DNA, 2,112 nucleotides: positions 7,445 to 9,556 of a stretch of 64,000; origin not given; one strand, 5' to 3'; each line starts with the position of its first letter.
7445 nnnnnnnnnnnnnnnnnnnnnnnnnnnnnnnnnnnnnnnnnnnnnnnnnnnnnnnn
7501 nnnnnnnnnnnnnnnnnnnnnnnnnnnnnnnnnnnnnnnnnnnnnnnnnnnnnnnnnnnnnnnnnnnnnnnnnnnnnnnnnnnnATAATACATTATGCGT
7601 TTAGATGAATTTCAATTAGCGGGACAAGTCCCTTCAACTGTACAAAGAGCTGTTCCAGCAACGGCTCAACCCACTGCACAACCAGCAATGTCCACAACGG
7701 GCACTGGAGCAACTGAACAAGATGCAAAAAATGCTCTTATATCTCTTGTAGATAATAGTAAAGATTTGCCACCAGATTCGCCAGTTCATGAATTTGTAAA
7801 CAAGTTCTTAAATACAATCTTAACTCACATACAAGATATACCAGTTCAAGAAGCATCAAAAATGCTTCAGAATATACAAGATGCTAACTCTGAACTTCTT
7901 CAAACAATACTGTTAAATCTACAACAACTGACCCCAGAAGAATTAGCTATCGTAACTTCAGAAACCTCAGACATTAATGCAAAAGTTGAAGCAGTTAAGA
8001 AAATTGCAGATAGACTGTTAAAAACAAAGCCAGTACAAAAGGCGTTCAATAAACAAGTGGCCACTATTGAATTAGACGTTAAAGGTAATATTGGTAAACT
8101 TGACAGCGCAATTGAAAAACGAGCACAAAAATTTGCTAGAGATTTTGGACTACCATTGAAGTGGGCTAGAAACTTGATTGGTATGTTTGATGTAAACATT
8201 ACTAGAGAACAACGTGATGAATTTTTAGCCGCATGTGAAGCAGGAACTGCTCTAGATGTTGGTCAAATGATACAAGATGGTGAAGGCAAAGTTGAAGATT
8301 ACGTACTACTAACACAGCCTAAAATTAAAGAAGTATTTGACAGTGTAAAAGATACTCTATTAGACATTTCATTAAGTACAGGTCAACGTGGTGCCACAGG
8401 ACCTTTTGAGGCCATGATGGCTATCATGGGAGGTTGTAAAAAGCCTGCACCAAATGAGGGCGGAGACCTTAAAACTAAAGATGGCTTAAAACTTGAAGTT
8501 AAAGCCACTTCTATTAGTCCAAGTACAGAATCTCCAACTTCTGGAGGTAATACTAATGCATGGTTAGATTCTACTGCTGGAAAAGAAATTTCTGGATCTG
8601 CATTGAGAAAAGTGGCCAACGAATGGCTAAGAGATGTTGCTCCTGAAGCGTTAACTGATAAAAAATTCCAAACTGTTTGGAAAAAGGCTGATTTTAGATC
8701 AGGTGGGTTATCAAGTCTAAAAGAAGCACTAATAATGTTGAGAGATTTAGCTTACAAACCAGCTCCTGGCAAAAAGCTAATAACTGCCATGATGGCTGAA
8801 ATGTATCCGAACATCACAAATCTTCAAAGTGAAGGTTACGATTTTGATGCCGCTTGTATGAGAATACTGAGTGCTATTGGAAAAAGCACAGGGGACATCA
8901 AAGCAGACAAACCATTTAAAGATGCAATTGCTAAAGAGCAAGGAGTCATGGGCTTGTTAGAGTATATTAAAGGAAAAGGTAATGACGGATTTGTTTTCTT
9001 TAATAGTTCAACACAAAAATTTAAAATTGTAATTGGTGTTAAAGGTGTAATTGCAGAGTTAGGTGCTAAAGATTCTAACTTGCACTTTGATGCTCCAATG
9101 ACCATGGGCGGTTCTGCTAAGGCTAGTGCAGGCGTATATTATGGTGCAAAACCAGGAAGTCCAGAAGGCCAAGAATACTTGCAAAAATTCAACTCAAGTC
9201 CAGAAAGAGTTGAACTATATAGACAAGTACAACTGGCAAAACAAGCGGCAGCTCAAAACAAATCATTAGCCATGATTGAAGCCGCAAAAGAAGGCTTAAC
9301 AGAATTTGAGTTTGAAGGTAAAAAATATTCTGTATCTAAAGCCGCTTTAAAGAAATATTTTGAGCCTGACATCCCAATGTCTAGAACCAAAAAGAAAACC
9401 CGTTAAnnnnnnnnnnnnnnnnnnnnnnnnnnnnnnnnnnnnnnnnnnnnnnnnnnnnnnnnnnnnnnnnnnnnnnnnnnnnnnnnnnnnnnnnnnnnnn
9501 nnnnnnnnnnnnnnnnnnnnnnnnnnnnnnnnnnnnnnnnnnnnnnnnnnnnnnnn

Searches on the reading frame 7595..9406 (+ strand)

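Call 37: search_protein_families(library=phrogs, proteins=[window:7595-9406:+], max_evalue=0.00001)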
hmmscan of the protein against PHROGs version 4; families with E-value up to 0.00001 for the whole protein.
window:7595-9406:+ (603 aa): 0 families

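Call 83: search_protein_families(library=pfam, proteins=[window:7595-9406:+], max_evalue=0.01)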
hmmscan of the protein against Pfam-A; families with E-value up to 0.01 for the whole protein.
window:7595-9406:+ (603 aa): 1 family
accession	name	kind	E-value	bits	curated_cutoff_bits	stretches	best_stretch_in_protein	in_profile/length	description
PF05478.16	Prominin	-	0.0045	15.6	34.3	0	69-255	186-369/799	Prominin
